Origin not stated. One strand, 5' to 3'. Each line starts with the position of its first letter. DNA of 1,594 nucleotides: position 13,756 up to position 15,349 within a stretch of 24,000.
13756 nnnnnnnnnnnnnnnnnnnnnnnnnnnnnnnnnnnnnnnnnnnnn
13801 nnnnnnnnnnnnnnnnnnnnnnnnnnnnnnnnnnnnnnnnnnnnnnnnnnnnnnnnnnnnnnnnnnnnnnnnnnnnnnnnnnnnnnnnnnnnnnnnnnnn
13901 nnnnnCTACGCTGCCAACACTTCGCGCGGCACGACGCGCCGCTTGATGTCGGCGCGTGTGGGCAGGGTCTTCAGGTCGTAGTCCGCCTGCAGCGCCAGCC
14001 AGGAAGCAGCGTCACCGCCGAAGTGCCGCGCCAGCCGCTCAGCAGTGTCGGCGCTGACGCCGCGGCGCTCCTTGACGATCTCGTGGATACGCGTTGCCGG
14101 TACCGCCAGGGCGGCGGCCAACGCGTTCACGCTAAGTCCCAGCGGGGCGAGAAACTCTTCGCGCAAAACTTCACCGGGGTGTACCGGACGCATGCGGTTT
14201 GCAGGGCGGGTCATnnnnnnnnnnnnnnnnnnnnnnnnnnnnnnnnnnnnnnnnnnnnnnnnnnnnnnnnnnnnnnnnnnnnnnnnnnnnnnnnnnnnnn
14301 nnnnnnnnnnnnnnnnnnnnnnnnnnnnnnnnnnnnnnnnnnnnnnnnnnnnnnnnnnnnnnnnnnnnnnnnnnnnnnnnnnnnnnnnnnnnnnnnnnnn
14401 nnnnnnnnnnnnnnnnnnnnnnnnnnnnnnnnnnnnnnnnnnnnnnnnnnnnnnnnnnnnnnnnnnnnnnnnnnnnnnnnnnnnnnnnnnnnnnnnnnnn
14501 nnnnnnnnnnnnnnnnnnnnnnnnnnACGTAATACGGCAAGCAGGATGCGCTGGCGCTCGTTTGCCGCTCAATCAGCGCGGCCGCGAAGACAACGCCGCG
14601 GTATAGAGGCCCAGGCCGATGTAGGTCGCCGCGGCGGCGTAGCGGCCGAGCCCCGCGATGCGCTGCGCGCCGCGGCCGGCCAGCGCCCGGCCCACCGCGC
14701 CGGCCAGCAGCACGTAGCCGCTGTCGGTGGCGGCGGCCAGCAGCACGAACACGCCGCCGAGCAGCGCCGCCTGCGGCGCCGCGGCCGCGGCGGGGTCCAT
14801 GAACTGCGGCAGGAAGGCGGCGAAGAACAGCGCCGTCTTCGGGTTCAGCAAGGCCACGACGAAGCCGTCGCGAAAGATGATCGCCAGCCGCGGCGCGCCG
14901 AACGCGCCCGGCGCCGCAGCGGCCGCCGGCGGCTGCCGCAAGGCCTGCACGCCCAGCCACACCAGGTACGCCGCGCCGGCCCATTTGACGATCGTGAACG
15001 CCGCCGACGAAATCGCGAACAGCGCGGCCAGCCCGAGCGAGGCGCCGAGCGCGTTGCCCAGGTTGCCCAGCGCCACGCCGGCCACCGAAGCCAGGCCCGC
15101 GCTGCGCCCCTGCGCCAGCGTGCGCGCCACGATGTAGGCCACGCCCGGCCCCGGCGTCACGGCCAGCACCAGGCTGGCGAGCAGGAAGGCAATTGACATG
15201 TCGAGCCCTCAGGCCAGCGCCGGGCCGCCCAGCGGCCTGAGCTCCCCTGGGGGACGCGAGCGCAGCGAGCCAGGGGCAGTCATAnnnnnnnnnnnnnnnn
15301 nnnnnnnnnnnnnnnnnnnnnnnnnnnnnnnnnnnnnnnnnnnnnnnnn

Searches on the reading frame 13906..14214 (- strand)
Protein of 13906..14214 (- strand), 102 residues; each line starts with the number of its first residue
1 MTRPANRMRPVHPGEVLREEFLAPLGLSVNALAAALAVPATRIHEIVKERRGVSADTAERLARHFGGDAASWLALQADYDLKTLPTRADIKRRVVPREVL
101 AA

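Call 15: search_protein_families(library=ncbifam, proteins=[window:13906-14214:-], max_evalue=0.001)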
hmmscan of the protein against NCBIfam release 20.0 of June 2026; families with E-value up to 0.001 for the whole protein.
window:13906-14214:- (102 aa): 1 family
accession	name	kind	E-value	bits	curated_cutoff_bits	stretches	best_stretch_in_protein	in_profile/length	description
TIGR02607.1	antidote_HigA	equivalog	2.5e-29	100.9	47.7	1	8-83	2-77/81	HigA family addiction module antitoxin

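Call 36: find_encoding_contigs(protein=window:13906-14214:-, flank=10000, max_places=8)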
Protein window:13906-14214:- (102 aa): 3 contigs read that carry it; 3 places shown.
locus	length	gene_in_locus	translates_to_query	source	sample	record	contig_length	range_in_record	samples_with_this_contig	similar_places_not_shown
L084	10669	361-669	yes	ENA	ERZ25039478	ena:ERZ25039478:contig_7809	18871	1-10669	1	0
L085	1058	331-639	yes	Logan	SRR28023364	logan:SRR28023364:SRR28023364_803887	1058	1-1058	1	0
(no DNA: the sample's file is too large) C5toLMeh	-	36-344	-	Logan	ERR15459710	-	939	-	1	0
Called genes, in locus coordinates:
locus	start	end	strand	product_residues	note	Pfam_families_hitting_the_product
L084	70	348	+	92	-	PF05015:HigB-like_toxin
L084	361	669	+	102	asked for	-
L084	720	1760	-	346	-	PF13495:Phage_int_SAM_4, PF00589:Phage_integrase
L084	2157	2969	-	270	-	PF13384:HTH_23, PF13518:HTH_28 (weak), PF13551:HTH_29, PF13565:HTH_32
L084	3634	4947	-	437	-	PF00078:RVT_1, PF08388:GIIM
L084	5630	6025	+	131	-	PF01124:MAPEG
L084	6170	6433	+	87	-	PF04993:TfoX_N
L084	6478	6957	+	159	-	PF07883:Cupin_2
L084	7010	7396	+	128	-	PF13682:CZB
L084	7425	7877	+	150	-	PF10861:DUF2784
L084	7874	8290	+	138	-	-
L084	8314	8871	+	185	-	PF22741:PTP-NADK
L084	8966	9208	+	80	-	-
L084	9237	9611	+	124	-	PF00903:Glyoxalase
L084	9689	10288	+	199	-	PF01965:DJ-1_PfpI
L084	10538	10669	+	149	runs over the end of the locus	-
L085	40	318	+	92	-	PF05015:HigB-like_toxin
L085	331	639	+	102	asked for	-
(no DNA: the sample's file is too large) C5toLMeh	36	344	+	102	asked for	-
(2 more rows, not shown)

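Call 51: search_dna_similar(query=L084:3634-4947:-, collection=plasmids, mode=protein, max_rows=12)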
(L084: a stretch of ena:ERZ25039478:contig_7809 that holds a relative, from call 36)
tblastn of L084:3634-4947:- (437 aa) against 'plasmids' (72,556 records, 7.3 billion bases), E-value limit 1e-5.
The search stops at 5000 records and this limit was reached: more records match than are counted here, and every count below describes the 5000 best-scoring records only.
Records with a match: at least 5000; places in all: 8385; records where one place covers at least 80% of the query: 2442.
Best place of each record, by identity: 60-80% 1; <60% 4999.
By first word of the organism name: Klebsiella 1630; Escherichia 1143; Bacillus 386; Enterococcus 309; Enterobacter 199; Sinorhizobium 139; Shigella 108; Citrobacter 100; Pseudomonas 60; Salmonella 60; and 156 more.
By predicted mobility (MOB-suite, as given by PLSDB): conjugative 2544; mobilizable 1303; non-mobilizable 1153.
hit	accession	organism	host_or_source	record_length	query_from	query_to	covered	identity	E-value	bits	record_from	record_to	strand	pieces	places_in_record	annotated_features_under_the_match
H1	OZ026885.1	Candidatus Methylocalor cossyra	-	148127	3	435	99%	64.1%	7e-160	591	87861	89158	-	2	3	putative Protein YkfC | protein of unknown function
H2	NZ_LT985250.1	Escherichia coli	-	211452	2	431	98%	58.4%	2e-166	525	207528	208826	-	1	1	ltrA: group II intron reverse transcriptase/maturase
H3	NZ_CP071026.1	Enterobacter hormaechei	Homo sapiens,Chromosome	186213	2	431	98%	58.4%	3e-166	525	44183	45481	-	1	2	ltrA: group II intron reverse transcriptase/maturase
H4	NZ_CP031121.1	Providencia huaxiensis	Homo sapiens,Culture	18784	2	431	98%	58.2%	8e-166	523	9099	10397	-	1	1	ltrA: group II intron reverse transcriptase/maturase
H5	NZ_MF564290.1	Pseudomonas putida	-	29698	2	431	98%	58.2%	9e-166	523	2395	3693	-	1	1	ltrA: group II intron reverse transcriptase/maturase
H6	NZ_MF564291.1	Pseudomonas putida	-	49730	2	431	98%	58.2%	9e-166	523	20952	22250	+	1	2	ltrA: group II intron reverse transcriptase/maturase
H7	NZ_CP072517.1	Klebsiella quasipneumoniae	swine,genomic assembly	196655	2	431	98%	58.2%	9e-166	523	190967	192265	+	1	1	ltrA: group II intron reverse transcriptase/maturase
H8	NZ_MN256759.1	Escherichia coli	-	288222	2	431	98%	58.2%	9e-166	523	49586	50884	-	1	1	ltrA: group II intron reverse transcriptase/maturase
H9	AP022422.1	Klebsiella sp. STW0522-44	-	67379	16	431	95%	58.5%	1e-159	506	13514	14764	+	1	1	group II intron reverse transcriptase/maturase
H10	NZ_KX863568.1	Citrobacter freundii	environmental; wetland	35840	16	431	95%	58.3%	4e-159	504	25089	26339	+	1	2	ltrA: group II intron reverse transcriptase/maturase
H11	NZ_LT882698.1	Klebsiella pneumoniae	Homo sapiens,urine sample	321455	16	431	95%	58.3%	4e-159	504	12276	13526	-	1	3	ltrA: group II intron reverse transcriptase/maturase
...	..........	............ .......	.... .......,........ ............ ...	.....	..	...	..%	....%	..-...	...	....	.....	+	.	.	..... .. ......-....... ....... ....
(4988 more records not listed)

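Call 52: get_annotated_region(hit=H5, flank=3500)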
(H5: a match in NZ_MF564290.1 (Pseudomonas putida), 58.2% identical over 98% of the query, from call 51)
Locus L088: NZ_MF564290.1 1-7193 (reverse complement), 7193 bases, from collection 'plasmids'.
description: Pseudomonas putida strain KSS435 plasmid pVIM_Pse-KSS435, complete sequence
organism: Pseudomonas putida (NCBI taxid 303)
taxonomy: Bacteria; Pseudomonadota; Gammaproteobacteria; Pseudomonadales; Pseudomonadaceae; Pseudomonas; Pseudomonas putida
host: -; source: -; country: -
typing (MOB-suite, as given by PLSDB): conjugative; relaxase MOBQ; mating-pair formation MPF_T
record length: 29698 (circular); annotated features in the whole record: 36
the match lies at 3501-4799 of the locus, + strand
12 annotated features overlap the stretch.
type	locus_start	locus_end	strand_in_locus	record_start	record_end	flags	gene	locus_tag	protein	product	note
CDS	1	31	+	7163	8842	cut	-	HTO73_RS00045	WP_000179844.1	Mu transposase C-terminal domain-containing protein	GO:0015074 - DNA integration [Evidence IEA]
CDS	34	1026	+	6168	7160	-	-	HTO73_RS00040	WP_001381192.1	TniB family NTP-binding protein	-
CDS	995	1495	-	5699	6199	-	-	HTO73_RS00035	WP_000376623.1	GNAT family N-acetyltransferase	-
predicted_resistance_gene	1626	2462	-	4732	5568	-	sul1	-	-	sulfonamide-resistant dihydropteroate synthase Sul1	predicted by amrfinderplus; class SULFONAMIDE; identity 100.0%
CDS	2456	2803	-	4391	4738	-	-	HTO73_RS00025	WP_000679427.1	quaternary ammonium compound efflux SMR transporter QacE delta 1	-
predicted_resistance_gene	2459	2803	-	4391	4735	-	qacEdelta1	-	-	quaternary ammonium compound efflux SMR transporter QacE delta 1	predicted by amrfinderplus; class QUATERNARY AMMONIUM; identity 100.0%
CDS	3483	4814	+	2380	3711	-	ltrA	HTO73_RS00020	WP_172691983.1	group II intron reverse transcriptase/maturase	GO:0000373 - Group II intron splicing [Evidence IEA]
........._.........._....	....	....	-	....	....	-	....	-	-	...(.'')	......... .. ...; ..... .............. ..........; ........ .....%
predicted_resistance_gene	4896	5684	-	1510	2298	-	aadA1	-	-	ANT(3'')-Ia family aminoglycoside nucleotidyltransferase AadA1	predicted by amrfinderplus; class AMINOGLYCOSIDE; identity 100.0%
CDS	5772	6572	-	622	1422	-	-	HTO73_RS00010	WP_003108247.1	subclass B1 metallo-beta-lactamase VIM-2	-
predicted_resistance_gene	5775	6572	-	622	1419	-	blaVIM-2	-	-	subclass B1 metallo-beta-lactamase VIM-2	predicted by amrfinderplus; class BETA-LACTAM; identity 100.0%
predicted_resistance_gene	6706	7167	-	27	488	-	aac(3)-If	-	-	aminoglycoside N-acetyltransferase AAC(3)-If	predicted by amrfinderplus; class AMINOGLYCOSIDE; identity 100.0%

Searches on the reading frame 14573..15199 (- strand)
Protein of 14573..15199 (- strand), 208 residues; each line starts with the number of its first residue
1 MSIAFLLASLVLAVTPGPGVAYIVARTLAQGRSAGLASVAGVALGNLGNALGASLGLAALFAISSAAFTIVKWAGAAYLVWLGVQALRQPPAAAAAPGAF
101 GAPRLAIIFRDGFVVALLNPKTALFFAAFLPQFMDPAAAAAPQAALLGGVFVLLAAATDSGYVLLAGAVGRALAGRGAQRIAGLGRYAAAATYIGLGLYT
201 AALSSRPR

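Call 15: search_protein_families(library=ncbifam, proteins=[window:14573-15199:-], max_evalue=0.001)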
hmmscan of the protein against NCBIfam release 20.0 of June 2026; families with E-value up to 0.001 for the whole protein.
window:14573-15199:- (208 aa): 6 families
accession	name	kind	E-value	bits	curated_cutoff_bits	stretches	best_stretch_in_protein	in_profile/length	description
TIGR00949.1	2A76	subfamily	3.5e-31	108.4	183.95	1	15-168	1-156/185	homoserine/threonine efflux transporter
NF007812.0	PRK10520.1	equivalog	4.4e-30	104.8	209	1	3-175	7-178/206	homoserine/homoserine lactone efflux protein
NF008201.0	PRK10958.1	equivalog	3.8e-23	82.2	165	1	4-202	12-209/212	leucine efflux protein LeuE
NF007591.0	PRK10229.1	equivalog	4e-11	43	288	1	7-199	10-201/206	threonine export protein RhtC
NF007653.0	PRK10323.1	equivalog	1.4e-09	37.9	193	1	4-181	8-170/195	cysteine/O-acetylserine transporter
TIGR00948.1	2a75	equivalog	3.5e-05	23.6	213.65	1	53-124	40-113/177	L-lysine exporter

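Call 55: list_cluster_members(proteins=[window:14573-15199:-, window:16079-16741:-, window:16754-17617:-, window:13906-14214:-, window:8547-8942:-, window:4284-4883:-, window:1991-2641:-, window:11047-11541:-])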
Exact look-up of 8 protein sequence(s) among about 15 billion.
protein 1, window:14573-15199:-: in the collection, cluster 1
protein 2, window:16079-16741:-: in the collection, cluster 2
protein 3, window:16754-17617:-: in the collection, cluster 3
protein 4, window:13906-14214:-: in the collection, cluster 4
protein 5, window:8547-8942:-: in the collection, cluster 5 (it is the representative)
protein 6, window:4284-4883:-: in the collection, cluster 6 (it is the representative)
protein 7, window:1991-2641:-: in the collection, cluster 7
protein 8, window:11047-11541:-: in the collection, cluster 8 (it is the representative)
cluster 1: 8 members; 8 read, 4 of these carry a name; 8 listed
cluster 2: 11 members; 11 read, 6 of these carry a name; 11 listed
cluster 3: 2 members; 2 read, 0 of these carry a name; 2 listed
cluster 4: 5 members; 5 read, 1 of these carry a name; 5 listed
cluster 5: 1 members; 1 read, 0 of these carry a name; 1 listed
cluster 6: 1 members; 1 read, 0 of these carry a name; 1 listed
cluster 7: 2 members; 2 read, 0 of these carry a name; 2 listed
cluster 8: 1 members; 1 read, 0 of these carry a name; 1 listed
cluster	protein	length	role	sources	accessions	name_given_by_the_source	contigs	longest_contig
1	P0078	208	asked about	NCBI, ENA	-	-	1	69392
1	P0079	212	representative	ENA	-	-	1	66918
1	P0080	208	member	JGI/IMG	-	threonine/homoserine/homoserine lactone efflux protein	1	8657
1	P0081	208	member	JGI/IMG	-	threonine/homoserine/homoserine lactone efflux protein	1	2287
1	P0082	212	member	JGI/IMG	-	threonine/homoserine/homoserine lactone efflux protein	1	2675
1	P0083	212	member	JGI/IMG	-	threonine/homoserine/homoserine lactone efflux protein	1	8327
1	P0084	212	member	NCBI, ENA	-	-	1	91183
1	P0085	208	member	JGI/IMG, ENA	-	-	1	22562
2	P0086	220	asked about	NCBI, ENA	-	-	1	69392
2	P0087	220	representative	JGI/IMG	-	AcrR family transcriptional regulator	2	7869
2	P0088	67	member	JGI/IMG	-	hypothetical protein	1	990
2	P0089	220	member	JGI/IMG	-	AcrR family transcriptional regulator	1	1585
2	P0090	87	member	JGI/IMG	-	hypothetical protein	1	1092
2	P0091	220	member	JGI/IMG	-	AcrR family transcriptional regulator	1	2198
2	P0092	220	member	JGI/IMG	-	AcrR family transcriptional regulator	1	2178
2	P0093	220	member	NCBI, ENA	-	-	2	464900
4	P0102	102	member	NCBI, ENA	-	-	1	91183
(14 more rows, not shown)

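Call 56: find_encoding_contigs(protein=P0102, flank=10000, max_places=3)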
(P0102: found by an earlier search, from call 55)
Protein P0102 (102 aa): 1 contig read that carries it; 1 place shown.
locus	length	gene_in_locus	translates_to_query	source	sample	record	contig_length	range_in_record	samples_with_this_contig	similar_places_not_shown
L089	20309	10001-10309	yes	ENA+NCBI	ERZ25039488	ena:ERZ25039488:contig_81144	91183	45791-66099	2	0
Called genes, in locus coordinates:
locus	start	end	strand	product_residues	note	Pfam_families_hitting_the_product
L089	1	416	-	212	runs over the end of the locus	PF01634:HisG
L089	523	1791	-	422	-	PF00275:EPSP_synthase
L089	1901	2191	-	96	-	PF01722:BolA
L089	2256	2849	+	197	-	PF04011:LemA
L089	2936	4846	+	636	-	PF01435:Peptidase_M48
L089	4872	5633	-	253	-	PF01061:ABC2_membrane, PF12698:ABC2_membrane_3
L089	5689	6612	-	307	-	PF00005:ABC_tran, PF13304:AAA_21 (weak)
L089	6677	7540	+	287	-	PF00892:EamA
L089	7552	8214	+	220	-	PF00440:TetR_N, PF13972:TetR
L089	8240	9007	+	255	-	PF21033:RMD1-3, PF13431:TPR_17 (faint), PF13414:TPR_11 (faint)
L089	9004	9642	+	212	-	PF01810:LysE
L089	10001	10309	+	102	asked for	-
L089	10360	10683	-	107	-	PF00589:Phage_integrase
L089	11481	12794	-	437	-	PF00078:RVT_1, PF08388:GIIM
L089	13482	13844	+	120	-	PF04828:GFA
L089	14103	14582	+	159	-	PF07883:Cupin_2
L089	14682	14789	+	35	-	-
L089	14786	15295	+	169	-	PF05163:DinB, PF12867:DinB_2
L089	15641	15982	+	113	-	-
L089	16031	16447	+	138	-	-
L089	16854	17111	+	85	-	-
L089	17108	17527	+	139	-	PF08818:DUF1801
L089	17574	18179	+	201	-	PF01965:DJ-1_PfpI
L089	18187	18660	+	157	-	PF14588:YjgF_endoribonc, PF01042:Ribonuc_L-PSP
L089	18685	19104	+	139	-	PF02566:OsmC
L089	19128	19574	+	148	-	PF04828:GFA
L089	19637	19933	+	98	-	-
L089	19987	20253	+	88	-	-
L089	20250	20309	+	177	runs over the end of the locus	PF00583:Acetyltransf_1, PF13508:Acetyltransf_7 (faint), PF08445:FR47 (weak)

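Call 58: find_encoding_contigs(protein=P0093, flank=10000, max_places=3)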
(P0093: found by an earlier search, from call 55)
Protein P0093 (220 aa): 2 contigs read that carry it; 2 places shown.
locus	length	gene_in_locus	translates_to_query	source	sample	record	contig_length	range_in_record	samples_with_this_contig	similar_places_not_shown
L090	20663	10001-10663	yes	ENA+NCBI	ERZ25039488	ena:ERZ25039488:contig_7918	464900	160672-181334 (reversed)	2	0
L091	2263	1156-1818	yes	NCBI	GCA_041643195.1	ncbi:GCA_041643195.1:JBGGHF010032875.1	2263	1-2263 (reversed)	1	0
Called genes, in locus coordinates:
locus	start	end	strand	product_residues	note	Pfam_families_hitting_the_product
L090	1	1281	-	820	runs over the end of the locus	PF00815:Histidinol_dh, PF00155:Aminotran_1_2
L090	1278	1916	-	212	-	PF01634:HisG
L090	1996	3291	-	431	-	PF00275:EPSP_synthase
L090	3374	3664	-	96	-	PF01722:BolA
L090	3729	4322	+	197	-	PF04011:LemA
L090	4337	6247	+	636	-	PF01435:Peptidase_M48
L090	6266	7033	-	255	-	PF01061:ABC2_membrane, PF12698:ABC2_membrane_3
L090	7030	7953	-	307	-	PF00005:ABC_tran, PF13304:AAA_21 (weak)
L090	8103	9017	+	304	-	PF13442:Cytochrome_CBB3 (faint), PF00034:Cytochrom_C (weak)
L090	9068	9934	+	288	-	PF00892:EamA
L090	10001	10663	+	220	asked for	PF00440:TetR_N, PF13972:TetR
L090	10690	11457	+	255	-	PF13431:TPR_17 (faint), PF21033:RMD1-3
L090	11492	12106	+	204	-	PF01810:LysE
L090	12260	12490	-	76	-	PF13683:rve_3, PF13333:rve_2 (weak)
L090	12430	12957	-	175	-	PF13276:HTH_21, PF00665:rve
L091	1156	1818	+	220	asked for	PF00440:TetR_N, PF13972:TetR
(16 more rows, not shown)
